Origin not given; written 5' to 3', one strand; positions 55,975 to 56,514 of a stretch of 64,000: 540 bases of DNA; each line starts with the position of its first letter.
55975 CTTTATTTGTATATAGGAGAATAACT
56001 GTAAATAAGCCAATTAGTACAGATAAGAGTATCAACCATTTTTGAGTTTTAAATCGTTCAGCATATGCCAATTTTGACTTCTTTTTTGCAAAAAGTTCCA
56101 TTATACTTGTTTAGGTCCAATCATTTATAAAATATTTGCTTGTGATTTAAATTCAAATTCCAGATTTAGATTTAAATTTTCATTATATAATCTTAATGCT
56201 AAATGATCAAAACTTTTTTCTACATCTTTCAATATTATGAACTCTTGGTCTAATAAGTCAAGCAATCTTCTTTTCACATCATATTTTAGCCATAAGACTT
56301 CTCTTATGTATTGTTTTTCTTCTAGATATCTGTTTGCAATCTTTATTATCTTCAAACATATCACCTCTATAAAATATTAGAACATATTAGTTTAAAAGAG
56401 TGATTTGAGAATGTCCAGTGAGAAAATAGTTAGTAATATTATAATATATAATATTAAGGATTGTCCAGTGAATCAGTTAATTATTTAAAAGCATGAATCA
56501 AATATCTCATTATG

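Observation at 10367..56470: Recurring GC-rich intergenic motif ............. (7 copies, all intergenic)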

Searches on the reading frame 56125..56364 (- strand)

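Call 13: search_protein_families(library=pfam, proteins=[window:56125-56364:-], max_evalue=0.01)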
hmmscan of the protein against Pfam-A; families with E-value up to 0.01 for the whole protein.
window:56125-56364:- (79 aa): 1 family
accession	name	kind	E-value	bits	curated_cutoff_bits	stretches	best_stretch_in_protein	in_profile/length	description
PF22536.2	POLR3C_WHD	-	0.0004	20.8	30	1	10-58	22-70/77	POLR3C, C-terminal winged-helix domain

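Call 69: search_protein_families(library=ncbifam, proteins=[window:56128-56364:-], max_evalue=0.01)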
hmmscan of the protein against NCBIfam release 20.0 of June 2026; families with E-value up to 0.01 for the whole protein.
window:56128-56364:- (79 aa): 0 families
